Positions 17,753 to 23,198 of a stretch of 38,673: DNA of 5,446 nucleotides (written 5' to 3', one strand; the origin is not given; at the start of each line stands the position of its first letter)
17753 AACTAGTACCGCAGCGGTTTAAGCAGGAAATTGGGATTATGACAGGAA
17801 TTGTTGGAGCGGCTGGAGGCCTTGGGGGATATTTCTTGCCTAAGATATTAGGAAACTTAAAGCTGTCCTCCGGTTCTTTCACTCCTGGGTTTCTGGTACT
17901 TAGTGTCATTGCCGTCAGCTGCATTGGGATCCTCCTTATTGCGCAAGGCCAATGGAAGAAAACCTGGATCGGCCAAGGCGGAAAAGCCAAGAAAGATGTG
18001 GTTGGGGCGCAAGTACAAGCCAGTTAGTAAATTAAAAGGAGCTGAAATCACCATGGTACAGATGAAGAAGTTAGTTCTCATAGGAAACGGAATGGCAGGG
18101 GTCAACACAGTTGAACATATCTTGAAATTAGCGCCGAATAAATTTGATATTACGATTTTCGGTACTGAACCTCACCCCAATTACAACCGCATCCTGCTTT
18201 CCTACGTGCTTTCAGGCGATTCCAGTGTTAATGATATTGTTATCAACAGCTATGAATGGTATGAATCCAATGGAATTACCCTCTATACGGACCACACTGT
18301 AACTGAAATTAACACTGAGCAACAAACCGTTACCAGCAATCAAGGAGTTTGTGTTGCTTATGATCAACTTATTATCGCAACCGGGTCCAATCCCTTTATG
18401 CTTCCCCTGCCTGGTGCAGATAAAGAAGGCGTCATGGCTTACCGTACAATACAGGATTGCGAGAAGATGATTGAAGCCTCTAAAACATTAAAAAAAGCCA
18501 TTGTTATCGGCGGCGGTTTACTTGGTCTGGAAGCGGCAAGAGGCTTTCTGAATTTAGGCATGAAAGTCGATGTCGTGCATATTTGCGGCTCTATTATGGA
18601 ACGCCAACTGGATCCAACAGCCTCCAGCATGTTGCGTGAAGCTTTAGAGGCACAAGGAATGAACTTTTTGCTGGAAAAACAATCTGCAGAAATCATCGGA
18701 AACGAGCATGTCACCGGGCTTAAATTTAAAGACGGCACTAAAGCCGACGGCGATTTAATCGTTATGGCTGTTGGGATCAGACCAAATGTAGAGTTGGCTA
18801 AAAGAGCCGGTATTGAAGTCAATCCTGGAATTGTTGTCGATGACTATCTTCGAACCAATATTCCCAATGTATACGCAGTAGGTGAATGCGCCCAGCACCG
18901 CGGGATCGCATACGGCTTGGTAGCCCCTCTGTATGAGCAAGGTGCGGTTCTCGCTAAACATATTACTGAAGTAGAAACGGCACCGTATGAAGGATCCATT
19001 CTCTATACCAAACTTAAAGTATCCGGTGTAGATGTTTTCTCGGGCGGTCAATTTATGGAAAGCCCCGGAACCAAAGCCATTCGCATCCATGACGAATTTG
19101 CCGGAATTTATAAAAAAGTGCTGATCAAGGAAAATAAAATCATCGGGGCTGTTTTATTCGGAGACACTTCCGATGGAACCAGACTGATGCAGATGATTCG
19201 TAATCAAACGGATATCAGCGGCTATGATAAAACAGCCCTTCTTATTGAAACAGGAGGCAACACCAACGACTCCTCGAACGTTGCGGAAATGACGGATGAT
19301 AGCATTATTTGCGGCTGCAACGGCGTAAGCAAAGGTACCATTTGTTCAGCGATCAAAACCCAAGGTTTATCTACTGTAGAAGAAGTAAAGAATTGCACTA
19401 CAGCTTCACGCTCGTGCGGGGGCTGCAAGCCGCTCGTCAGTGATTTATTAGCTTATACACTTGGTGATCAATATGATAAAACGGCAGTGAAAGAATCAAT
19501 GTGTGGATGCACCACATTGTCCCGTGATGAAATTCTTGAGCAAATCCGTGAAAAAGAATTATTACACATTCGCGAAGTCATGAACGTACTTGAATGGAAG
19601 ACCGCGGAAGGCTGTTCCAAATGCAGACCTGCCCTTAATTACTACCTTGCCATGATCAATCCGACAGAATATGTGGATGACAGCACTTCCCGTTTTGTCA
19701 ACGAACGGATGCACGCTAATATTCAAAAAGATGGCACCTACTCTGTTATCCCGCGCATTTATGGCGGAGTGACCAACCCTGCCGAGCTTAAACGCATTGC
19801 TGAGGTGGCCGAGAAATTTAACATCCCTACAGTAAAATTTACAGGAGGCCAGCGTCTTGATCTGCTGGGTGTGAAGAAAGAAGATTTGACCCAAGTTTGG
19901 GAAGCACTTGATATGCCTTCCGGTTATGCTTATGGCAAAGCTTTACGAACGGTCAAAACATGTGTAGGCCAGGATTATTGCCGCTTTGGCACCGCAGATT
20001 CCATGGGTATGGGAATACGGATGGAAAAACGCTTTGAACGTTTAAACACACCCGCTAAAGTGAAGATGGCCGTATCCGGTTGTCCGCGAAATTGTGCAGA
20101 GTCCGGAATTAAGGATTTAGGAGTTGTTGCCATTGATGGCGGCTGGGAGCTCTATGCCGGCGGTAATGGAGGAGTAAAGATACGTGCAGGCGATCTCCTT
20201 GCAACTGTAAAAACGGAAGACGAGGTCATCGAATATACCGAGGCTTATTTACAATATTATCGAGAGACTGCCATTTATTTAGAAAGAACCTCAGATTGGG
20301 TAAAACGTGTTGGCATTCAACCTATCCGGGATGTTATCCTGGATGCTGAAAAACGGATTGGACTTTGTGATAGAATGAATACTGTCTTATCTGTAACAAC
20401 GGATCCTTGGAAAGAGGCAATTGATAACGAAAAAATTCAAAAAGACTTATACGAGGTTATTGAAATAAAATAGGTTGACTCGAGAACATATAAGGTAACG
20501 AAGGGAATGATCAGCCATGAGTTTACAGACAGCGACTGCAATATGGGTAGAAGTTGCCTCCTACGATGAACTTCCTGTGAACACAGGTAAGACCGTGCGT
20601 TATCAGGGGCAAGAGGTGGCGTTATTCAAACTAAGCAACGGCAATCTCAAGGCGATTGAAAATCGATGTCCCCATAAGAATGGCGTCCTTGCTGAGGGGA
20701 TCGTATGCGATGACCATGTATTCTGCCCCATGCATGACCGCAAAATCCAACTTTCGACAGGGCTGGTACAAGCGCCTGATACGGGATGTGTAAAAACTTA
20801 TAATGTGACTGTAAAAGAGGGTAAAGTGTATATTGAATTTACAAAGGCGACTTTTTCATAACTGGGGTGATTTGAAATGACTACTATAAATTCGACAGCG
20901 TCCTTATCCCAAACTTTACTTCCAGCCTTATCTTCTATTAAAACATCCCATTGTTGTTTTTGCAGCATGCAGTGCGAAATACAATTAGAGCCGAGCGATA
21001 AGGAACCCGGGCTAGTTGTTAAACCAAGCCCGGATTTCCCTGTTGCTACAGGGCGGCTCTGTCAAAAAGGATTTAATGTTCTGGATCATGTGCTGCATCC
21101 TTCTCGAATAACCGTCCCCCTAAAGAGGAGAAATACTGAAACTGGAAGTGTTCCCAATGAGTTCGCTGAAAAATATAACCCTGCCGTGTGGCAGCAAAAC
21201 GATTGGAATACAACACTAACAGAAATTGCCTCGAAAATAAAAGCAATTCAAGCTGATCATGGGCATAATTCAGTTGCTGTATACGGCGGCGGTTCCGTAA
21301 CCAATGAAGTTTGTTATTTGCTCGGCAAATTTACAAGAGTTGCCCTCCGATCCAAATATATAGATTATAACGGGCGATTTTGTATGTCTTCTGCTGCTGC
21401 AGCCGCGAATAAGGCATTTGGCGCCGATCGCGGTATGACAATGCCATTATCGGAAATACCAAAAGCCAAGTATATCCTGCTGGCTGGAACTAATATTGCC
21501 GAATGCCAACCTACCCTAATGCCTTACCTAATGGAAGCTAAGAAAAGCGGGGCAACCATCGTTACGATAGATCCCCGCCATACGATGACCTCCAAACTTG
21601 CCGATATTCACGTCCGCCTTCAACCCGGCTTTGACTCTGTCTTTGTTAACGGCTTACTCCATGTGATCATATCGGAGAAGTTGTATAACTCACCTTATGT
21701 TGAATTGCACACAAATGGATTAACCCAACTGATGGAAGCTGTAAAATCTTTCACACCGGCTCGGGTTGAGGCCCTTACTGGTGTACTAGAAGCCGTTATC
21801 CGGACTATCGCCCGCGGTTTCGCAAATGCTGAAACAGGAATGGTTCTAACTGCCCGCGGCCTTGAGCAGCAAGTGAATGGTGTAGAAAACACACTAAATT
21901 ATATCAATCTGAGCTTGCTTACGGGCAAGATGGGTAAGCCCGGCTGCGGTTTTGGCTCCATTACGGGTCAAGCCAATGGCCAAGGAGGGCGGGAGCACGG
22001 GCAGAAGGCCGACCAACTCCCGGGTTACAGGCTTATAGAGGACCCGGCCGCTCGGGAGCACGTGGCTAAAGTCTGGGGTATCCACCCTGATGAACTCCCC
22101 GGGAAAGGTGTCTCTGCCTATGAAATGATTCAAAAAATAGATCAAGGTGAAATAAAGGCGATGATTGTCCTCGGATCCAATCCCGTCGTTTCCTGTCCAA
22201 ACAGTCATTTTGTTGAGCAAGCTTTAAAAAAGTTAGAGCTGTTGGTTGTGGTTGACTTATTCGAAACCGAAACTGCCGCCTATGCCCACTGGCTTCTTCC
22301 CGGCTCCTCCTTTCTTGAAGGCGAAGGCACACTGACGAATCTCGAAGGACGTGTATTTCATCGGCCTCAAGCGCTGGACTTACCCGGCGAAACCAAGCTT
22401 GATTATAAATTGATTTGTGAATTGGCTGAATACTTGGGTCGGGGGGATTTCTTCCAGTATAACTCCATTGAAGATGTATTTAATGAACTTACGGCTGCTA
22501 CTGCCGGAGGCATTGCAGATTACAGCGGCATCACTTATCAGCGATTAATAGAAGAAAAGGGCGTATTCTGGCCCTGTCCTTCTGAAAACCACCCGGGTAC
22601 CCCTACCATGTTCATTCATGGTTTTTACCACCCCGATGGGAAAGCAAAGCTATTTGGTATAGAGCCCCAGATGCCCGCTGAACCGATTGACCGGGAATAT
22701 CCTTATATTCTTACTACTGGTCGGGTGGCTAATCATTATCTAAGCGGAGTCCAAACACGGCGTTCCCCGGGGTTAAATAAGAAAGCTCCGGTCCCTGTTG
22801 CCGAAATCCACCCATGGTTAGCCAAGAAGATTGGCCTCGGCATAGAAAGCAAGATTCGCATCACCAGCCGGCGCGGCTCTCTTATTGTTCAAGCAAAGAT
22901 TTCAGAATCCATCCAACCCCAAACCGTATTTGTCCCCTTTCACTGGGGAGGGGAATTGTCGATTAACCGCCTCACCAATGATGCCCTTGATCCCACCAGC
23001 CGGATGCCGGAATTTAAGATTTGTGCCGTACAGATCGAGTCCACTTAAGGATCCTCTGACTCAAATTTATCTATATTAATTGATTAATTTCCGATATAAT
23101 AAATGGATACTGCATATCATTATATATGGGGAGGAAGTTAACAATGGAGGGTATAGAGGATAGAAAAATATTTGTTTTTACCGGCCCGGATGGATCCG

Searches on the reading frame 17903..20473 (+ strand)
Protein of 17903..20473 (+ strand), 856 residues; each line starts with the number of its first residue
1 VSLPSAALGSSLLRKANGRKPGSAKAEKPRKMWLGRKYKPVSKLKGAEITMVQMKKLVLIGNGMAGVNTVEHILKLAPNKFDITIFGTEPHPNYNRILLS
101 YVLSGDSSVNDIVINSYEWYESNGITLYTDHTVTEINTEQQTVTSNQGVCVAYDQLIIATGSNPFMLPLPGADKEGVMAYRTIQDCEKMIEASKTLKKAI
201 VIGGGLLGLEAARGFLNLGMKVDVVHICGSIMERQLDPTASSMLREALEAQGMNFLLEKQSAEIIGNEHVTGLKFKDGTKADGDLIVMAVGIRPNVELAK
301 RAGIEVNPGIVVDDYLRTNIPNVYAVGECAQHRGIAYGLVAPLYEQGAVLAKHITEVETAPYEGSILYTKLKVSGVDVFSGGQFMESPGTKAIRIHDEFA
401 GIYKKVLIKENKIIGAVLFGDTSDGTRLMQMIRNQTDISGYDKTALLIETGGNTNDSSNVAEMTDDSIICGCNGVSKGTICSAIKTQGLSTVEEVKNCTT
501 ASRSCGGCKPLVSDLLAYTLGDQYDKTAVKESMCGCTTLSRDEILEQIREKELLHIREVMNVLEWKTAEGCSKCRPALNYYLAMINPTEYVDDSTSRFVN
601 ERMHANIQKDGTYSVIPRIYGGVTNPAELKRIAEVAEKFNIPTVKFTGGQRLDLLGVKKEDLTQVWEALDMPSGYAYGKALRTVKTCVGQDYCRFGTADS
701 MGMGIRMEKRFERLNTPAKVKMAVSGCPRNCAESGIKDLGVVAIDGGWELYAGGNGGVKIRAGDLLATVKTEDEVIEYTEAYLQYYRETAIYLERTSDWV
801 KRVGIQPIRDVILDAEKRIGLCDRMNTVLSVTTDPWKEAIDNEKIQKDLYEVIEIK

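Call 6: search_protein_families(library=pfam, proteins=[window:17903-20473:+])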
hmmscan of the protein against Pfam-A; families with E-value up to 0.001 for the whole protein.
window:17903-20473:+ (856 aa): 11 families
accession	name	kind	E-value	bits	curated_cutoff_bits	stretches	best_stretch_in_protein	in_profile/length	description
PF07992.20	Pyr_redox_2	-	6.9e-64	216.5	26.1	1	56-332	2-278/291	Pyridine nucleotide-disulphide oxidoreductase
PF01077.27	NIR_SIR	-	1.1e-32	113.2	27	1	678-812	2-150/158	Nitrite and sulphite reductase 4Fe-4S domain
PF04324.20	Fer2_BFD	-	5.6e-26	91.1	26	2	468-517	1-49/50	BFD-like [2Fe-2S] binding domain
PF00070.33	Pyr_redox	-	1.5e-18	67.5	22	1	198-278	1-82/82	Pyridine nucleotide-disulphide oxidoreductase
PF18267.7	Rubredoxin_C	-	2.4e-18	66.3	25.9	1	369-436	3-70/70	Rubredoxin NAD+ reductase C-terminal domain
PF03460.22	NIR_SIR_ferr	-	1.4e-14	54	24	1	608-670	3-67/69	Nitrite/Sulfite reductase ferredoxin-like half domain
PF13738.12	Pyr_redox_3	-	4.5e-14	52.8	30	1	121-327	92-305/305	Pyridine nucleotide-disulphide oxidoreductase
PF01266.30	DAO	-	0.00011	22.3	27.9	0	120-163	159-205/353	FAD dependent oxidoreductase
PF03486.20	HI0933_like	-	0.00023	21.1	50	0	109-177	108-177/244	HI0933-like protein Rossmann domain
PF00890.30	FAD_binding_2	-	0.0005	19.8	20.4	0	304-331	373-401/414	FAD binding domain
PF01262.27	AlaDh_PNT_C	-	0.00074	19.4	23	0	198-229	30-61/214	Alanine dehydrogenase/PNT, C-terminal domain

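Call 11: search_protein_families(library=ncbifam, proteins=[window:18050-20473:+])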
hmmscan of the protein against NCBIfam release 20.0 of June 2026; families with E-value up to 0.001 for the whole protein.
window:18050-20473:+ (807 aa): 62 families (the best 25 are shown)
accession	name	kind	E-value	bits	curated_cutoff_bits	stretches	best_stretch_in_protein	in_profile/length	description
TIGR02374.1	nitri_red_nirB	equivalog_domain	0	1074.3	578.35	1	8-792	1-792/794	nitrite reductase large subunit NirB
NF011565.0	PRK14989.1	subfamily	7.4e-181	603.2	883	1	6-801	4-808/847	nitrite reductase large subunit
NF045765.1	PhenlGlyoxDHPadH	equivalog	9.8e-64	215.7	475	1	7-392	4-395/416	NADH-dependent phenylglyoxylate dehydrogenase subunit epsilon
NF003437.0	PRK04965.1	equivalog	1.1e-53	182.6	392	1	6-369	3-360/378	NADH:flavorubredoxin reductase NorW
NF042949.2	3PPDioc_HcaD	equivalog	4.1e-49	167.4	450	1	6-284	2-279/386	3-phenylpropionate/cinnamic acid dioxygenase ferredoxin--NAD(+) reductase subunit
NF041682.1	ant_diox_AndAa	equivalog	2.5e-43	148.3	650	1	6-284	4-282/406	anthranilate 1,2-dioxygenase system ferredoxin--NAD(+) reductase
TIGR03385.1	CoA_CoA_reduc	equivalog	5.7e-43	147.3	578.8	1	7-286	1-288/439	CoA-disulfide reductase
NF007123.0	PRK09564.1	equivalog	8.4e-39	133.5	458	1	6-282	1-285/444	CoA-disulfide reductase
NF007286.0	PRK09754.1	equivalog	7.2e-37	127.1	447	1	5-284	3-280/400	phenylpropionate dioxygenase ferredoxin reductase subunit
NF046103.1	NOXase_Strep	equivalog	2.2e-36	125.8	600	1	7-281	1-281/442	H2O-forming NADH oxidase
TIGR01350.1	lipoamide_DH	equivalog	1.1e-34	119.9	408.8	1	72-311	100-335/461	dihydrolipoyl dehydrogenase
NF010037.0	PRK13512.1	equivalog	1.3e-29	103.3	394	1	5-282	1-280/438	CoA-disulfide reductase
TIGR02053.1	MerA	equivalog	2.2e-26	92.9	454.45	1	90-304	115-327/465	mercury(II) reductase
NF004943.0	PRK06292.2-1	equivalog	1.8e-24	86.3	432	1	74-280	101-307/456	dihydrolipoyl dehydrogenase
NF004991.0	PRK06370.1-3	subfamily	4.5e-24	84.9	620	1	89-281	151-342/509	FAD-containing oxidoreductase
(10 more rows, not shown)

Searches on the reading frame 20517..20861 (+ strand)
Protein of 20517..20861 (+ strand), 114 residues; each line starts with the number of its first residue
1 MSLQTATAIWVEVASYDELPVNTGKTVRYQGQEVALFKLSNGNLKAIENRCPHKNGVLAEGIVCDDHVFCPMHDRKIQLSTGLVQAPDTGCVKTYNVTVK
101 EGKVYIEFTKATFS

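Call 6: search_protein_families(library=pfam, proteins=[window:20517-20861:+])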
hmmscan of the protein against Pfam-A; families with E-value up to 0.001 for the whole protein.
window:20517-20861:+ (114 aa): 3 families
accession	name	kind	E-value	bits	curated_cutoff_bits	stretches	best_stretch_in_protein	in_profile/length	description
PF13806.12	Rieske_2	-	1.3e-19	70.5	27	1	10-107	2-104/104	Rieske-like [2Fe-2S] domain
PF00355.32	Rieske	-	2.4e-18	66.3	20.3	1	10-95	2-87/88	Rieske [2Fe-2S] domain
PF22543.2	Rieske_4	-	7.8e-05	23.4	28.4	0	27-82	17-75/119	Soluble Rieske-type ferredoxin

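Call 11: search_protein_families(library=ncbifam, proteins=[window:20517-20861:+])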
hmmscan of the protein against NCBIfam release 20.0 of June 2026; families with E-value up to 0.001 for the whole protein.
window:20517-20861:+ (114 aa): 8 families
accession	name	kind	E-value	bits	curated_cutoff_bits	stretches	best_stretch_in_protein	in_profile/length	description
TIGR02378.1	nirD_assim_sml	equivalog_domain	1.9e-28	98.7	74.65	1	10-107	2-104/105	nitrite reductase small subunit NirD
NF007422.0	PRK09965.1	equivalog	1e-17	64.1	113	1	13-111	6-103/106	bifunctional 3-phenylpropionate/cinnamic acid dioxygenase ferredoxin subunit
NF042948.2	3PPDioc_HcaC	equivalog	1.3e-16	60.7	150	1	12-109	5-103/105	3-phenylpropionate/cinnamic acid dioxygenase ferredoxin subunit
NF041683.1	ant_diox_AndAb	equivalog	1.1e-15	57.7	150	1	10-107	2-99/100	anthranilate 1,2-dioxygenase ferredoxin subunit AndAb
TIGR02377.1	MocE_fam_FeS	subfamily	7.3e-12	45.2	136.15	1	10-107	2-100/101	MocE family 2Fe-2S type ferredoxin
NF052579.1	BetMthstMoxSdmAMthl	equivalog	1.7e-11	43.7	600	1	8-77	16-85/351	4beta-methylsterol monooxygenase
NF007066.0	PRK09511.1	equivalog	1e-08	35.4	135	1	9-107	3-107/108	nitrite reductase small subunit NirD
NF041174.1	SDX_Thmprot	equivalog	8e-05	22.8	170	1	22-87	14-79/109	sulredoxin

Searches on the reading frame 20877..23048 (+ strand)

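Call 6: search_protein_families(library=pfam, proteins=[window:20877-23048:+])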
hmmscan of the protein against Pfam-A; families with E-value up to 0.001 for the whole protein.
window:20877-23048:+ (723 aa): 3 families
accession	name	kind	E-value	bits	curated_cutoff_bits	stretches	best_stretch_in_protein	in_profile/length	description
PF00384.28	Molybdopterin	-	7.5e-62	209.8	24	1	77-519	1-353/353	Molybdopterin oxidoreductase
PF01568.27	Molydop_binding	-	5e-30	104.2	26.8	1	610-717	1-110/110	Molydopterin dinucleotide binding domain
PF04879.21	Molybdop_Fe4S4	-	4.4e-09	36.6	22.7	1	23-72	5-53/55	Molybdopterin oxidoreductase Fe4S4 domain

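Call 11: search_protein_families(library=ncbifam, proteins=[window:20877-23048:+])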
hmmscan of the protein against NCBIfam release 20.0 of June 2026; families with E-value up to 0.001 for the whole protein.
window:20877-23048:+ (723 aa): 27 families (the best 25 are shown)
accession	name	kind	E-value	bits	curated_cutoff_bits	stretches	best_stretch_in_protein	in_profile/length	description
NF047855.1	AssmNtatRedNasC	equivalog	1.7e-286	952.1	1100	1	21-721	20-707/708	assimilatory nitrate reductase catalytic subunit NasC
TIGR01591.1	Fdh-alpha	equivalog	9.4e-176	585.8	666.25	1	26-720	3-672/672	formate dehydrogenase subunit alpha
NF041323.1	Nitr_red_NasA_Halo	equivalog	2.1e-112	376.9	1000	1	29-720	3-672/673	assimilatory nitrate reductase NasA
NF010055.0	PRK13532.1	equivalog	1.8e-76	258.1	904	3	23-280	44-292/830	nitrate reductase catalytic subunit NapA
TIGR01706.1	NAPA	equivalog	9.8e-75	252.4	930.55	3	23-280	44-292/830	periplasmic nitrate reductase subunit alpha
TIGR01553.1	formate-DH-alph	equivalog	3.3e-67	227.1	814.2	4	22-281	45-306/1009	formate dehydrogenase-N subunit alpha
NF041513.1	formate_DH_Act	exception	4.8e-62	210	1400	4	21-286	42-302/1067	formate dehydrogenase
NF012032.0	PRK15488.1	equivalog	2.4e-53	181.3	694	1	19-534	41-541/759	thiosulfate reductase PhsA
TIGR01701.1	Fdhalpha-like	subfamily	2.3e-50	171.5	582.15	1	105-626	113-646/744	FdhF/YdeP family oxidoreductase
TIGR03479.1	DMSO_red_II_alp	subfamily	4e-38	131.1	984.75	2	51-276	94-304/913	molybdopterin-dependent oxidoreductase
TIGR02166.1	dmsA_ynfE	subfamily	1.2e-35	122.8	777.7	2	29-278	53-298/794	DMSO/selenate family reductase complex A subunit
NF005895.0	PRK07860.1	equivalog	7.9e-30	103.5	802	1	53-524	267-662/811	NADH-quinone oxidoreductase subunit G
NF041783.2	mnquin_red_QrcB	equivalog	2e-29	102.3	440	2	22-356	53-363/695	menaquinone reductase molybdopterin-binding-like subunit QrcB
TIGR00509.1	bisC_fam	subfamily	2.1e-23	82.5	1017.55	1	214-527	193-517/772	molybdopterin guanine dinucleotide-containing S/N-oxide reductase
NF007406.0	PRK09939.1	equivalog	1.8e-22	79.3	1473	2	269-459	309-489/759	acid resistance putative oxidoreductase YdeP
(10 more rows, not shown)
